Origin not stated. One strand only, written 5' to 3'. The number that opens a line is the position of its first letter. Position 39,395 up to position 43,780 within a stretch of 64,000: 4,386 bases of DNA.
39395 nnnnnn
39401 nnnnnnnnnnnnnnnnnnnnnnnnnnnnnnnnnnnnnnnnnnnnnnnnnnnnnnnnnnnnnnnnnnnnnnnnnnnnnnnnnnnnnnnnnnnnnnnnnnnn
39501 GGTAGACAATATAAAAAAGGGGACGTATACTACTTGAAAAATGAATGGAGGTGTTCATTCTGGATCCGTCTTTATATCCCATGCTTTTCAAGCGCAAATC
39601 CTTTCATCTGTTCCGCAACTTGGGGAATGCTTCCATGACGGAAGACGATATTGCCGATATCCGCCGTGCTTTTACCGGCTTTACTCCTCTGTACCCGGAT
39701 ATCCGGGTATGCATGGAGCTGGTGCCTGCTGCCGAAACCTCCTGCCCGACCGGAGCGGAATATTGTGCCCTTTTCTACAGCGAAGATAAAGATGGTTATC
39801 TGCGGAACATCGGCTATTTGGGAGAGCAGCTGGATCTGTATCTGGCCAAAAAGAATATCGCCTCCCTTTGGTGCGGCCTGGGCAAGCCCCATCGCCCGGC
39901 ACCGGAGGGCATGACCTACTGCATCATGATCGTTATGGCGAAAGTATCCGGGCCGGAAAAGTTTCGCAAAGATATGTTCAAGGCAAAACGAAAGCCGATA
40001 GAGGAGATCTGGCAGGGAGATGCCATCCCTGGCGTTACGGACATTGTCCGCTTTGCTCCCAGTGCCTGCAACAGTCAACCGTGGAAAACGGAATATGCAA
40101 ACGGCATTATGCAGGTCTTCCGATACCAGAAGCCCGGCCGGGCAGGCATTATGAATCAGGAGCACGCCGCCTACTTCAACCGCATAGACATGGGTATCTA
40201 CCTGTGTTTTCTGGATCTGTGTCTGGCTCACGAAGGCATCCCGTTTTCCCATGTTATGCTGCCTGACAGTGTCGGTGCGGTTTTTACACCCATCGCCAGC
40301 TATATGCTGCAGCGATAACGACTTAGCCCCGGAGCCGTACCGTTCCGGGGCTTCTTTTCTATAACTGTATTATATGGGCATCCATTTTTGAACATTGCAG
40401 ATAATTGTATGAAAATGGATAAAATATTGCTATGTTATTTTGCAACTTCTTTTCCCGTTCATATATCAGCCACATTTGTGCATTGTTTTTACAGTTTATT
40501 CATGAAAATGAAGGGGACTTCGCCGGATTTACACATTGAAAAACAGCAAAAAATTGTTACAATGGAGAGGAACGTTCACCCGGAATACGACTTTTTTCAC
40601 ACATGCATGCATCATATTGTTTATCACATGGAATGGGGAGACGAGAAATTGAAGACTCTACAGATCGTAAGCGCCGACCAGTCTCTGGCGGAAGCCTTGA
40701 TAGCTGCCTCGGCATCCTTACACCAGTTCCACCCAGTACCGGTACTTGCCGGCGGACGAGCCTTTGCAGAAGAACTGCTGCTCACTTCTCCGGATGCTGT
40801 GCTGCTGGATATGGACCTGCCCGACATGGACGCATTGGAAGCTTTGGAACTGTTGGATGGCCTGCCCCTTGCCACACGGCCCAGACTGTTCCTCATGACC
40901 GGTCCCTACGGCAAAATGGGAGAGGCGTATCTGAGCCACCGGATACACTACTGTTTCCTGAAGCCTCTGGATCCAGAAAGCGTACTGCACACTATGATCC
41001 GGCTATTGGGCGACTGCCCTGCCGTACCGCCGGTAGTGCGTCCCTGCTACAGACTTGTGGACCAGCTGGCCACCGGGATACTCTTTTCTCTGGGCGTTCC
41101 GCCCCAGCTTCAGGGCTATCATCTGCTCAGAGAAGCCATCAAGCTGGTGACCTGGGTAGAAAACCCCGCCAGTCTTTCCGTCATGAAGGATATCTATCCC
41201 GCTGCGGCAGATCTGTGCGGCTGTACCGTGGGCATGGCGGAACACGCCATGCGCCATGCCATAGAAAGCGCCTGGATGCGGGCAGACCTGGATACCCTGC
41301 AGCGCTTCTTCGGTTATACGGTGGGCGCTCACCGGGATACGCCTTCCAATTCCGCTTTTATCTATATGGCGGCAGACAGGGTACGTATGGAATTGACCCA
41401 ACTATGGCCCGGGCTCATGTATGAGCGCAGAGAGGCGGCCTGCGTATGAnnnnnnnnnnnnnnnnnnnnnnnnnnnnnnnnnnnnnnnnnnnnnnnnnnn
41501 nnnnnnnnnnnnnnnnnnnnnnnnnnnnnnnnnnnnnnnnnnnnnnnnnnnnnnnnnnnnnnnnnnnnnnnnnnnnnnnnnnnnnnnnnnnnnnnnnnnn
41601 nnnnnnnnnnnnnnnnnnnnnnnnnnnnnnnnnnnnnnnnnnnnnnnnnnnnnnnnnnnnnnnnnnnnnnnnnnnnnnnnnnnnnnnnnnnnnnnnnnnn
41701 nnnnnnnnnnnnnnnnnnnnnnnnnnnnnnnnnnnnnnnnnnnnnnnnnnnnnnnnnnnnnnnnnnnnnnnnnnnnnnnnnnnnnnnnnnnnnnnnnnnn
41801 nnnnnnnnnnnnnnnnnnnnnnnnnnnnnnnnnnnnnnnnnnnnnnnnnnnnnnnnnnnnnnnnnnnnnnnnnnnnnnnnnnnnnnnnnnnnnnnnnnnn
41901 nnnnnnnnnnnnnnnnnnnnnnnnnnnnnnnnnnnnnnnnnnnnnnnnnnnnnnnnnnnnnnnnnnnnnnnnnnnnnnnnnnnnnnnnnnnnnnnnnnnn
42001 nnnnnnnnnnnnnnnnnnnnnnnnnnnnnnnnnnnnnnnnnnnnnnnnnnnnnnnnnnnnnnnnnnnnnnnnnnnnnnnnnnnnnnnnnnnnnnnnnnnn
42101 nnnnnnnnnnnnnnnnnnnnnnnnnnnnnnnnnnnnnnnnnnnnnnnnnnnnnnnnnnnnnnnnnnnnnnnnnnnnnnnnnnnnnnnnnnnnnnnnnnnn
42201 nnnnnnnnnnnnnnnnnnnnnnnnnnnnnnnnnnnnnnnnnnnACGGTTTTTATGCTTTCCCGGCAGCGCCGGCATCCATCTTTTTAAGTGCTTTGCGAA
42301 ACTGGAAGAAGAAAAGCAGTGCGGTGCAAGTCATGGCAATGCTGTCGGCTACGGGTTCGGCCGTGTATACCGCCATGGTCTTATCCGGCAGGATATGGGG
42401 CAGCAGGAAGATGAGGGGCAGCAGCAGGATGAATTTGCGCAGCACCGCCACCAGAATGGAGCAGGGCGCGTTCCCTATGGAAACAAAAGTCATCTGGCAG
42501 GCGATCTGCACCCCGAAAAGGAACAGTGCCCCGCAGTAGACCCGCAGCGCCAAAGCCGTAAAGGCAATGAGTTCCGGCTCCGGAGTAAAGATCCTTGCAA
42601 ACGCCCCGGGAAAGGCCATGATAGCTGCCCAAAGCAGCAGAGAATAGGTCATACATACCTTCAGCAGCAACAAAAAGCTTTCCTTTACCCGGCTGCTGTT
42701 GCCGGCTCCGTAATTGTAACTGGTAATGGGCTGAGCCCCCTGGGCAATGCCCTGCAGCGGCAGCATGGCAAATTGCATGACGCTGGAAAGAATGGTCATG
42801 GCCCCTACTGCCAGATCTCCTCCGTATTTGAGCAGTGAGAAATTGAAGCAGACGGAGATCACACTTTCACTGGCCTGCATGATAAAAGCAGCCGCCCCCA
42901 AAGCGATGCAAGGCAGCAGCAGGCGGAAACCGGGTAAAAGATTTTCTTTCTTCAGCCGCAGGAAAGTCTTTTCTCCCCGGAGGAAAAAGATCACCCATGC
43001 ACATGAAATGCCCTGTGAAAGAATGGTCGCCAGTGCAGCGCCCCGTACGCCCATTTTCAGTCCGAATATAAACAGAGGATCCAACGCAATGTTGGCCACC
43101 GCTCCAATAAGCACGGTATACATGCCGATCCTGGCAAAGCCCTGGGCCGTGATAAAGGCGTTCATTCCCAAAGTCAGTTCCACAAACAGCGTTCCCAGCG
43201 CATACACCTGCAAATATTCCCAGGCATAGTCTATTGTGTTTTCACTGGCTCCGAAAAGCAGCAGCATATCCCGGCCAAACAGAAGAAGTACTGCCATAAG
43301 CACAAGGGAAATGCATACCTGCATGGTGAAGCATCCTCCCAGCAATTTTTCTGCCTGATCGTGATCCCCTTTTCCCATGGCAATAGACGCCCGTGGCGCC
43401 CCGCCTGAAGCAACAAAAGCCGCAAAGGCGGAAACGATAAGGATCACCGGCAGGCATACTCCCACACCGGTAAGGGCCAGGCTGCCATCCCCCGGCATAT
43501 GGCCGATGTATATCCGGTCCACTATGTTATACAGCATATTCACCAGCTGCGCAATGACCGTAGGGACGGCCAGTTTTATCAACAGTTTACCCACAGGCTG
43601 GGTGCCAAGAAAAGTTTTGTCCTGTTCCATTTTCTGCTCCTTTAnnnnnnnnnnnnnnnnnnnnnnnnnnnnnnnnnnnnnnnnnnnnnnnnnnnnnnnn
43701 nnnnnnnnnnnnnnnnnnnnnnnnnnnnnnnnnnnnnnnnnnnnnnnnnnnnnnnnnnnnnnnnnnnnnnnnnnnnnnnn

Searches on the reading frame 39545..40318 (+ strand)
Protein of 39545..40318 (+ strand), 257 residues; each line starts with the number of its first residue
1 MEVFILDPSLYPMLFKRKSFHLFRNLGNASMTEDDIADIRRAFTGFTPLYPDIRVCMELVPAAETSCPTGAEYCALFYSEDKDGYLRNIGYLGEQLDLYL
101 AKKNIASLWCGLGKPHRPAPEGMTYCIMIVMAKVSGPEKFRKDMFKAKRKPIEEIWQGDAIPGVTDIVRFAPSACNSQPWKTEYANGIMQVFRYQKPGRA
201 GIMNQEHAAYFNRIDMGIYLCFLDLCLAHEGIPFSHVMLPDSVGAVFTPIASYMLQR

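Call 31: search_protein_families(library=pfam, proteins=[window:39545-40318:+], max_evalue=0.00001)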
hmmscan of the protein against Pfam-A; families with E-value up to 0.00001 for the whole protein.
window:39545-40318:+ (257 aa): 1 family
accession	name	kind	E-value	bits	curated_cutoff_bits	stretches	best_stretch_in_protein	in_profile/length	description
PF14512.11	TM1586_NiRdase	-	1.6e-22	80.6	27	1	10-224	2-212/215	Putative TM nitroreductase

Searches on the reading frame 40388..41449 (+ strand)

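Call 35: search_protein_families(library=pfam, proteins=[window:40388-41449:+], max_evalue=0.00001)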
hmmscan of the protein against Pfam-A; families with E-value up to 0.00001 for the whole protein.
window:40388-41449:+ (353 aa): 1 family
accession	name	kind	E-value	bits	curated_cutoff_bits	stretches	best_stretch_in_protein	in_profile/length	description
PF08769.17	Spo0A_C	-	3.2e-26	91.8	25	1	230-331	3-103/104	Sporulation initiation factor Spo0A C terminal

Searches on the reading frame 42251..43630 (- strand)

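Call 35: search_protein_families(library=pfam, proteins=[window:42251-43630:-], max_evalue=0.00001)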
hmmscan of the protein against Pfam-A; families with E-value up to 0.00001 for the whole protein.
window:42251-43630:- (459 aa): 1 family
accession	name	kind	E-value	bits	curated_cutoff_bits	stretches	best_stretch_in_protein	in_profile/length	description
PF01554.23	MatE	-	8.7e-42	143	24.9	2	23-186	1-161/161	MatE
